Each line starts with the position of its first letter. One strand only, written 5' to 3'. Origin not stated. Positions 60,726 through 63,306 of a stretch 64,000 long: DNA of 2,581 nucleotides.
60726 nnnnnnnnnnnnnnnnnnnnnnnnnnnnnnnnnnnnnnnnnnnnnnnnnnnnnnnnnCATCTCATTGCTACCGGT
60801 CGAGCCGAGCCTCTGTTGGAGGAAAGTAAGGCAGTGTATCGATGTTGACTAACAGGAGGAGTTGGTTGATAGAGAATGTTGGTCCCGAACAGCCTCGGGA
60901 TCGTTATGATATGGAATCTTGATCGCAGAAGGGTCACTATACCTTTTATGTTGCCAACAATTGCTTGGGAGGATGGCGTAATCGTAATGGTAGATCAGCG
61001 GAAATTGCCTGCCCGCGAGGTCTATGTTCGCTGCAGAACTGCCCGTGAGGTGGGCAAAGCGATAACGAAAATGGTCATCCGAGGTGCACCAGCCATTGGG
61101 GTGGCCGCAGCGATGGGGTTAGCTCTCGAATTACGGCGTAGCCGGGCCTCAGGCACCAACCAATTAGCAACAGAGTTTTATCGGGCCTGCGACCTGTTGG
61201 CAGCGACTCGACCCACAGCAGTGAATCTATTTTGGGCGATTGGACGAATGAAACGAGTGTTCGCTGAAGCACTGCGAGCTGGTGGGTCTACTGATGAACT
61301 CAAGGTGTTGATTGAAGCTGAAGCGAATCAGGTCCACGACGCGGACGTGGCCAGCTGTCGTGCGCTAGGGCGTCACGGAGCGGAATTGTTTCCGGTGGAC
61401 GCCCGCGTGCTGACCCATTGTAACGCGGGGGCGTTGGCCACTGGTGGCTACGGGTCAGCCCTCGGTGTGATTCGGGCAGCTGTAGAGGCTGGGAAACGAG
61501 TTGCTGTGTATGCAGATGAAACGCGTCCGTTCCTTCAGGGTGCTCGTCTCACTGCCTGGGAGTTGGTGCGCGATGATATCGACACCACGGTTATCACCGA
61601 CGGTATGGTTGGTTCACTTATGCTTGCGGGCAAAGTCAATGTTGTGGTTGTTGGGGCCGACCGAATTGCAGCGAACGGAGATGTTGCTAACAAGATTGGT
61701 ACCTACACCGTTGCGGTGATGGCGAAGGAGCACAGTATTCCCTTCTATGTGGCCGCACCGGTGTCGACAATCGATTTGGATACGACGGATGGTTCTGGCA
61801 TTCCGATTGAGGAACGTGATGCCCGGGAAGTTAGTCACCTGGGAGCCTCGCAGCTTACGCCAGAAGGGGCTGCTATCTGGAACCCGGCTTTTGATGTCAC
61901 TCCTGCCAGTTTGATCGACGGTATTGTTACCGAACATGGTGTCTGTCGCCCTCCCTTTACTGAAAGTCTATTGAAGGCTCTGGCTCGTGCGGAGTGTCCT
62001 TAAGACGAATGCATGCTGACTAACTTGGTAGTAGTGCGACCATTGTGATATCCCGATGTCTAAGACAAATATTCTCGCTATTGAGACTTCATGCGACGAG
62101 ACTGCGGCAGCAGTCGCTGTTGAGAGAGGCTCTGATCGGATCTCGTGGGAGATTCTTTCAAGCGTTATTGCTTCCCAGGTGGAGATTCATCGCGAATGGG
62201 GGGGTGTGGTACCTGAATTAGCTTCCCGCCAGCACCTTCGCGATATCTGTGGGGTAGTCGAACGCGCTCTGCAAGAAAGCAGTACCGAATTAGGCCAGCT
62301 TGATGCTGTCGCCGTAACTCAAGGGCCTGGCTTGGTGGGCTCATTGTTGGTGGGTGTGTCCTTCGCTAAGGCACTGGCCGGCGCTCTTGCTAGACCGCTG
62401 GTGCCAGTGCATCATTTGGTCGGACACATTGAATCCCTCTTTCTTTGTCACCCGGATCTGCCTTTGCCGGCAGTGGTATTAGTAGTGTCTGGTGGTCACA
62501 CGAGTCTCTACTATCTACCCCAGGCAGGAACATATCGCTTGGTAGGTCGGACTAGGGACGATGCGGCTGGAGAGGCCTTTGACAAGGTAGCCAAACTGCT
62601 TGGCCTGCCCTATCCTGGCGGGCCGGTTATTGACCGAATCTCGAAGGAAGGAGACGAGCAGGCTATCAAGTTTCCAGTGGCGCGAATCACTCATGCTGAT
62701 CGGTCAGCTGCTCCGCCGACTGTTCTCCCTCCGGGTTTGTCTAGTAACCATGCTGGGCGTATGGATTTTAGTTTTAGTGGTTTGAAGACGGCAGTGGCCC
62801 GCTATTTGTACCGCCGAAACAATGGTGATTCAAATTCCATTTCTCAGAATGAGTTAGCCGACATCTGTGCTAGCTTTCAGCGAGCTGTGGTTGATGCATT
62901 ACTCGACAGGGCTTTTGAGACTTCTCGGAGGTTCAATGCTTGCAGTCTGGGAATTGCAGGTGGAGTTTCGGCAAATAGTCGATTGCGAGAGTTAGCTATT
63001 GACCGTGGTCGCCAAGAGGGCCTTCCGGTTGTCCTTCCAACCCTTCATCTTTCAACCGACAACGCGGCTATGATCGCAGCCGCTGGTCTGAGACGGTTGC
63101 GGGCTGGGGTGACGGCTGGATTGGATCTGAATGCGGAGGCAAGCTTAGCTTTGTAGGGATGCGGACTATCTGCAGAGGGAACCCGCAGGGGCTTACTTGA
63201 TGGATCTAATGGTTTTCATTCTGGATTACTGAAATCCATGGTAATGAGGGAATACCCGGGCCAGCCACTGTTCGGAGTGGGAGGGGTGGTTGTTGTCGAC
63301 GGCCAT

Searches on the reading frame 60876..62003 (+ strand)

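Call 46: search_protein_families(library=pfam, proteins=[window:60876-62003:+], max_evalue=0.001)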
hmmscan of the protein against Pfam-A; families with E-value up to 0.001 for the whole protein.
window:60876-62003:+ (375 aa): 1 family
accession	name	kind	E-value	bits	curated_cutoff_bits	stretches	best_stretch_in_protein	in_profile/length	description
PF01008.23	IF-2B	-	1.9e-88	296.8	22.4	1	68-359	2-280/280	Initiation factor 2 subunit family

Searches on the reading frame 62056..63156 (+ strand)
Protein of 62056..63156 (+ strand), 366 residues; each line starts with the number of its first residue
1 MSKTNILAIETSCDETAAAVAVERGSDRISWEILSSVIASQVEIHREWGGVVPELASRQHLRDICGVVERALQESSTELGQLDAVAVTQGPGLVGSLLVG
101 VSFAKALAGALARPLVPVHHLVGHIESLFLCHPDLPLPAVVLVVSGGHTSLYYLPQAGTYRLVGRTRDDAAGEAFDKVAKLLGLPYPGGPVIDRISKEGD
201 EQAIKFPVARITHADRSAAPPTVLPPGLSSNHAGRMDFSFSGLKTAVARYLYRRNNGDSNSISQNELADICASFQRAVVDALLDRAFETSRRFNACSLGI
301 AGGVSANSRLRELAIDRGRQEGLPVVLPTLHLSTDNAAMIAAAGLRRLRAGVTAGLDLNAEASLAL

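Call 46: search_protein_families(library=pfam, proteins=[window:62056-63156:+], max_evalue=0.001)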
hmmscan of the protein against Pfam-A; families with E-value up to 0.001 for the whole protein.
window:62056-63156:+ (366 aa): 2 families
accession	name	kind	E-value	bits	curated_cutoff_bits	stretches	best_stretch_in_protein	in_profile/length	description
PF00814.31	TsaD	-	5.9e-86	288.9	24.8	1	32-341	1-263/264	tRNA N6-adenosine threonylcarbamoyltransferase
PF22521.2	HypF_C_2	-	0.00011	22.6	27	1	264-330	163-229/241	Carbamoyltransferase, Kae1-like Domain, second subdomain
